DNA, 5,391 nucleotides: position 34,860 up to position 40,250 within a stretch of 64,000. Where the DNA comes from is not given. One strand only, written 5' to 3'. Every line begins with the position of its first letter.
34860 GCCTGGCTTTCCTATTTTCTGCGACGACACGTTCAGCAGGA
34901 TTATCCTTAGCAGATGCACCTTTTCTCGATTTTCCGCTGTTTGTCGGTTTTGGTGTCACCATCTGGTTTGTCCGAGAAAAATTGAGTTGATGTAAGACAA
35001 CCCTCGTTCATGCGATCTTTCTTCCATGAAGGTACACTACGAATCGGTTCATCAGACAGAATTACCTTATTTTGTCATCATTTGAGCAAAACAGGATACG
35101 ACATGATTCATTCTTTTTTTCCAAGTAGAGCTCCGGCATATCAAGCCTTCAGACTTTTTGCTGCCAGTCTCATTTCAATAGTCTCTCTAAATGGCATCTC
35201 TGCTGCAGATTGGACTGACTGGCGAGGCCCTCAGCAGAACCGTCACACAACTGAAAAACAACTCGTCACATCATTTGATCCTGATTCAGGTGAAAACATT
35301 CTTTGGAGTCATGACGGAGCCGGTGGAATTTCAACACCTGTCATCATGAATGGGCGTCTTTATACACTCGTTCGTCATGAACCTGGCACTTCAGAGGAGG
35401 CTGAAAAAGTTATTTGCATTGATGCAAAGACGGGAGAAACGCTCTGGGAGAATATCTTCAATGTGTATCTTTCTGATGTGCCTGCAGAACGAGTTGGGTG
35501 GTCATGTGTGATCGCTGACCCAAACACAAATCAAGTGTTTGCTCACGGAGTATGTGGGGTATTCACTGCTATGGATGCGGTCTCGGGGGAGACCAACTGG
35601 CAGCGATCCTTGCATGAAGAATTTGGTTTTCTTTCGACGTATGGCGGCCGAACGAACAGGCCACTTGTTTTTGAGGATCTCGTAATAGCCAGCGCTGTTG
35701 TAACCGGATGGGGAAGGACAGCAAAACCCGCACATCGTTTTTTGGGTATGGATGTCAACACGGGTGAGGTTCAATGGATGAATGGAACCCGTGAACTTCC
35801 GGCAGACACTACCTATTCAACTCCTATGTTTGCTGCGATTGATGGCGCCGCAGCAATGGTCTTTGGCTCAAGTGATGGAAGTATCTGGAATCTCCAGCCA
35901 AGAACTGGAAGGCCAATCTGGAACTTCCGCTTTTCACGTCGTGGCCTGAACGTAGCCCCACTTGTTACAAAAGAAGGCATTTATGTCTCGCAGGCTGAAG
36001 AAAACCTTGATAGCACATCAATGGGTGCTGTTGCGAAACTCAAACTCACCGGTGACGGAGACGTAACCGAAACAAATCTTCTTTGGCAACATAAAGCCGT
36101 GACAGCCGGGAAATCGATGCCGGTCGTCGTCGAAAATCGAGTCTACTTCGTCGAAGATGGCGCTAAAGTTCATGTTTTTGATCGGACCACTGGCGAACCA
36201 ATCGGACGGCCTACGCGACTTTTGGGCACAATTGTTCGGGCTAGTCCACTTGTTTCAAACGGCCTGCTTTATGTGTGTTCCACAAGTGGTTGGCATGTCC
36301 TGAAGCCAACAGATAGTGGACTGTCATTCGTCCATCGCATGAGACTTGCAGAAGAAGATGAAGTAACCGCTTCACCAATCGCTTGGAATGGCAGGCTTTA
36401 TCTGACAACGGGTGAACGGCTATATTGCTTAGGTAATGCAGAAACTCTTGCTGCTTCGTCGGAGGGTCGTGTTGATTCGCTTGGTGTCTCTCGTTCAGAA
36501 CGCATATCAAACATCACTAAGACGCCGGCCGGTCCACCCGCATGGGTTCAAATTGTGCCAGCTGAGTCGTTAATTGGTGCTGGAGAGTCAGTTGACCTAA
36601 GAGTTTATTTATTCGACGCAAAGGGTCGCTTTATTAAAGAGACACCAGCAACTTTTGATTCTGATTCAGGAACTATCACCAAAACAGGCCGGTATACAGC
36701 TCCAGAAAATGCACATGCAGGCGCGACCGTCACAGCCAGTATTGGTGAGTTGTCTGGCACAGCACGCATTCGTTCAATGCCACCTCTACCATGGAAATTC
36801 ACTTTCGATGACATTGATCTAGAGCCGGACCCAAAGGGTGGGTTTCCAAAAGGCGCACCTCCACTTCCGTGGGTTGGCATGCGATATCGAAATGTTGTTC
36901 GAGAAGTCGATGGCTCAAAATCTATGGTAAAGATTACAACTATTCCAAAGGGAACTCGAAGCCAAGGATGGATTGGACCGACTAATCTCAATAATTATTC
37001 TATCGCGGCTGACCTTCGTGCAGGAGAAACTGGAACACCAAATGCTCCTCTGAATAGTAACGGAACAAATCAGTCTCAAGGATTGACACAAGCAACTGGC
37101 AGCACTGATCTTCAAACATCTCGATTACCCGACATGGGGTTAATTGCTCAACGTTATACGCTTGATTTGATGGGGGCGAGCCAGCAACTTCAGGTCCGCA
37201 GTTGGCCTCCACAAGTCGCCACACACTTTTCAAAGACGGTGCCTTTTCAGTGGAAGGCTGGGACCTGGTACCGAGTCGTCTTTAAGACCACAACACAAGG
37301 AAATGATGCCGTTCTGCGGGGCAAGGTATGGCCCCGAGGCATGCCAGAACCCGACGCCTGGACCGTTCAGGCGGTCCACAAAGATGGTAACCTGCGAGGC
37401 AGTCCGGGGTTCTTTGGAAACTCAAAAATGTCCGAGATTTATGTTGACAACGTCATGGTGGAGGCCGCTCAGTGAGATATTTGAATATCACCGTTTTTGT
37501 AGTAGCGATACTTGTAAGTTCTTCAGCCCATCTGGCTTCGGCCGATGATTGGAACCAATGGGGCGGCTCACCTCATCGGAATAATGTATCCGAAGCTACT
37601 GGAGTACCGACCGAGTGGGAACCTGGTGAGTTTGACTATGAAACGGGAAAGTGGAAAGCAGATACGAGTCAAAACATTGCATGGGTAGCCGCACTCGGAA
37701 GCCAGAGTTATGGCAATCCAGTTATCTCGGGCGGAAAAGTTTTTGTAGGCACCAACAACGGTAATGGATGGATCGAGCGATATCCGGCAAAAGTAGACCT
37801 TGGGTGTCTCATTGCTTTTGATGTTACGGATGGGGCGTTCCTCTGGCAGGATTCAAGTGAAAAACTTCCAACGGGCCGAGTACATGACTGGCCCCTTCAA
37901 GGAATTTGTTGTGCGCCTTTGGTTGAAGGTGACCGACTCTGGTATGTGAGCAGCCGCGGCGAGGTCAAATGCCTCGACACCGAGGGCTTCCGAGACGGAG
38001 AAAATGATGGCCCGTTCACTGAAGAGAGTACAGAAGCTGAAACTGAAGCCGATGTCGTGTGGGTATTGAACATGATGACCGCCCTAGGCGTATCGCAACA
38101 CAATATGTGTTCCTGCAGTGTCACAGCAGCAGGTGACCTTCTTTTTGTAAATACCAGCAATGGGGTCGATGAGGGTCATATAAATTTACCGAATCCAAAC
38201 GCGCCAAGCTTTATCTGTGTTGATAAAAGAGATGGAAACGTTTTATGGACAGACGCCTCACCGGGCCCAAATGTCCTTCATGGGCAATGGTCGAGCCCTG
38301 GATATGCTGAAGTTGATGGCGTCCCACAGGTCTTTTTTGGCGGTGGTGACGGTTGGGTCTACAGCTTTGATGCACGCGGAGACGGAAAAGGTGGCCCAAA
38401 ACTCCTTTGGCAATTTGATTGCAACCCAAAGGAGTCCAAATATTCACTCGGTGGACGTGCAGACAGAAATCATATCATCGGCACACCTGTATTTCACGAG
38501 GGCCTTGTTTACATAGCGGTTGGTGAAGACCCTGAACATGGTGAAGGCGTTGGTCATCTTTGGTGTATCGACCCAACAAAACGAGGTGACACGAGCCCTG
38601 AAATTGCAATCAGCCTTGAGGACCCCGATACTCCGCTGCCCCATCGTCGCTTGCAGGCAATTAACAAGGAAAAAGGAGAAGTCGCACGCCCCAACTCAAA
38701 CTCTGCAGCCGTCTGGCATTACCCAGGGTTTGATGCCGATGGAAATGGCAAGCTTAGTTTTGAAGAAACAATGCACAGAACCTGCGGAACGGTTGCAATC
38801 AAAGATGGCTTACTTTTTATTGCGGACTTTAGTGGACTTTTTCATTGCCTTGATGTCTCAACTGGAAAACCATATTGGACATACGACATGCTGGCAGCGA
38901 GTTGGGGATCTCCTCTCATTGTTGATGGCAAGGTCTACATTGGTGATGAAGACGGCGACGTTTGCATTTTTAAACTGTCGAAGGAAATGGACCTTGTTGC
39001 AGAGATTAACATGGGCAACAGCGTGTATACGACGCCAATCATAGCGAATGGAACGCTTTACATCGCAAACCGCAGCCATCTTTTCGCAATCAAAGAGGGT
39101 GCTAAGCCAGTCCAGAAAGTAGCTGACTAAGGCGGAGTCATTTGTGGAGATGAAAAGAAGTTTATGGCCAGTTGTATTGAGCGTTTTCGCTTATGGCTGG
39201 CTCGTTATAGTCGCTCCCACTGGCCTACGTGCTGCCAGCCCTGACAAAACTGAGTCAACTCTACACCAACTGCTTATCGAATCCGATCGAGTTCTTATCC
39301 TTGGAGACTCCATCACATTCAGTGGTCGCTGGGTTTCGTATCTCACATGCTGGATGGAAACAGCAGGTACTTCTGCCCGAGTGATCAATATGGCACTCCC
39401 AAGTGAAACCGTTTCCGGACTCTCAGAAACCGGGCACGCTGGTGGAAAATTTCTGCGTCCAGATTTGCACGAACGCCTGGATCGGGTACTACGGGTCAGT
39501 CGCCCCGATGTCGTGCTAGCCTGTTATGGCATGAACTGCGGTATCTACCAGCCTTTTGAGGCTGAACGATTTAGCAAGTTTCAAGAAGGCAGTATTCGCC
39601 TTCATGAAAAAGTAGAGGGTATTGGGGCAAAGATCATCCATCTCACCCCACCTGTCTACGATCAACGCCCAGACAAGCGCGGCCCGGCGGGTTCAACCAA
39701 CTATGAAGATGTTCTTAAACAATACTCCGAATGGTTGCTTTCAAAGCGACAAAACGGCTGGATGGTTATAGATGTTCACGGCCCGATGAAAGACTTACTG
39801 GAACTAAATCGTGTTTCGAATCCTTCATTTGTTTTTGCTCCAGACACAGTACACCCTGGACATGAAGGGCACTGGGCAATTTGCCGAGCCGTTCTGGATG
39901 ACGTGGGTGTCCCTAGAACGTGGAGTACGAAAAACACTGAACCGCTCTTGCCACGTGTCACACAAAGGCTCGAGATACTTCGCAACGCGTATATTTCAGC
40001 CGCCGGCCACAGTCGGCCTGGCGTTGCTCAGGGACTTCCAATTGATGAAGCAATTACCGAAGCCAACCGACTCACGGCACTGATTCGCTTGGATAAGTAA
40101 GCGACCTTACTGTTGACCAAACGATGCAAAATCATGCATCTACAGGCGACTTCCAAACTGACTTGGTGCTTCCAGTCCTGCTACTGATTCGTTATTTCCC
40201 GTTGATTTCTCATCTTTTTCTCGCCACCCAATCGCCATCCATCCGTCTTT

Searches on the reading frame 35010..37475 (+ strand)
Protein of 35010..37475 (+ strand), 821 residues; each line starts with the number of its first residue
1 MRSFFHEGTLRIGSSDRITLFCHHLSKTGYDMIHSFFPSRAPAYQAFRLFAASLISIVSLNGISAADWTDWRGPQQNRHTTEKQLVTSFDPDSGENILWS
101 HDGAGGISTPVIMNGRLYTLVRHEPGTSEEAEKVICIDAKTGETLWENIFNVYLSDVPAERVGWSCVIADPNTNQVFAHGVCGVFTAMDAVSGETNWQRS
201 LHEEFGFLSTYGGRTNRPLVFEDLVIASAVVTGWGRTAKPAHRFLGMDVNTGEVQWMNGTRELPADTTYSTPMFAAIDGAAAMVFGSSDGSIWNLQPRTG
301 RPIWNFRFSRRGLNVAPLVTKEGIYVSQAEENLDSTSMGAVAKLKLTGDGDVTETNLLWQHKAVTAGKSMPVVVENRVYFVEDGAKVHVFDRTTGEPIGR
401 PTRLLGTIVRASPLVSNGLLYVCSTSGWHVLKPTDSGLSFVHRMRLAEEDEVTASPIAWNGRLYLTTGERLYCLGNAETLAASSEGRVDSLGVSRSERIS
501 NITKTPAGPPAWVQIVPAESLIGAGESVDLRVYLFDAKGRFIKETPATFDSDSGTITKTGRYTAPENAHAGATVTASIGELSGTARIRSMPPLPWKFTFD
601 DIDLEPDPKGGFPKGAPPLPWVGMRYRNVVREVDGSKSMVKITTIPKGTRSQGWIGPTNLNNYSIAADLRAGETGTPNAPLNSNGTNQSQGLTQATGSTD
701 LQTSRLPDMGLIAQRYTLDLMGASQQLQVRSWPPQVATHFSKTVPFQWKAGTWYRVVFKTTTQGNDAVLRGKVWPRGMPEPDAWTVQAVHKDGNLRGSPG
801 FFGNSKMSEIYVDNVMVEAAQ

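Call 58: search_protein_families(library=pfam, proteins=[window:35010-37475:+], max_evalue=0.0001)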
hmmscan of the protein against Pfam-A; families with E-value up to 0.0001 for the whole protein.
window:35010-37475:+ (821 aa): 3 families
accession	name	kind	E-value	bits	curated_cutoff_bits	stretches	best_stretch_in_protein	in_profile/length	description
PF13360.13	PQQ_2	-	1.1e-23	84.5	27.6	2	133-307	4-145/233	Outer membrane protein assembly factor BamB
PF13570.13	Beta-prop_ACSF4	-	5.2e-12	46.2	133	0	245-328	74-150/329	Beta-alanine-activating enzyme, beta-propeller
PF01011.28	PQQ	-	1.4e-09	37.7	26.7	1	108-257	51-205/595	Glucose/ethanol/alcohol dehydrogenase, beta-propeller domain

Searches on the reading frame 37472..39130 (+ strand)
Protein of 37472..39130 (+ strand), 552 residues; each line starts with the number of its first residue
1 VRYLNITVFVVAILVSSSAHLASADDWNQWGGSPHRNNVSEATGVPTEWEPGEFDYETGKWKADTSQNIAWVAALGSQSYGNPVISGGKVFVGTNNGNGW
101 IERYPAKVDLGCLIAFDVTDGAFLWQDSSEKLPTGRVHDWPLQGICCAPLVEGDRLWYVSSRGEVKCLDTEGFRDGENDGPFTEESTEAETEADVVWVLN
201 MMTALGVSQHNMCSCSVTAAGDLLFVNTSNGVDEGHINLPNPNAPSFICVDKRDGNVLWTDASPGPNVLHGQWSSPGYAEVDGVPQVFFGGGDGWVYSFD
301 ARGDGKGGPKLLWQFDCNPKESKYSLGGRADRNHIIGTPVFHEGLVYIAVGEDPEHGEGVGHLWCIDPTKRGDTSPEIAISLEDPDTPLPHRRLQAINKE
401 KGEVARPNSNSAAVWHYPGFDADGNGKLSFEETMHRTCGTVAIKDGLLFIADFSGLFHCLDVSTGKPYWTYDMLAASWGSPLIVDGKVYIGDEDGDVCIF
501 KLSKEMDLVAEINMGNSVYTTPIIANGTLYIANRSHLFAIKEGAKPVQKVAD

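Call 58: search_protein_families(library=pfam, proteins=[window:37472-39130:+], max_evalue=0.0001)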
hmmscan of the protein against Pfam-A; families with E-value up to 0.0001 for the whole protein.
window:37472-39130:+ (552 aa): 3 families
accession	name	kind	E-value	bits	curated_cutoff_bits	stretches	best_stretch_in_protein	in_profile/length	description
PF13360.13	PQQ_2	-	6e-19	69.1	27.6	2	435-500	24-88/233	Outer membrane protein assembly factor BamB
PF13570.13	Beta-prop_ACSF4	-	9.4e-13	48.7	133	1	446-526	62-265/329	Beta-alanine-activating enzyme, beta-propeller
PF01011.28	PQQ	-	6.2e-05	22.3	26.7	0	390-482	495-585/595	Glucose/ethanol/alcohol dehydrogenase, beta-propeller domain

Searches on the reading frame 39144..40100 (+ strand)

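Call 58: search_protein_families(library=pfam, proteins=[window:39144-40100:+], max_evalue=0.0001)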
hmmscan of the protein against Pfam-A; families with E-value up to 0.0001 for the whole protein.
window:39144-40100:+ (318 aa): 1 family
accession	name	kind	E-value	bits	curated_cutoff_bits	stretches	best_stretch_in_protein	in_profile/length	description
PF13472.12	Lipase_GDSL_2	-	5.1e-10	40.6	32.9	1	52-244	1-177/178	GDSL-like Lipase/Acylhydrolase family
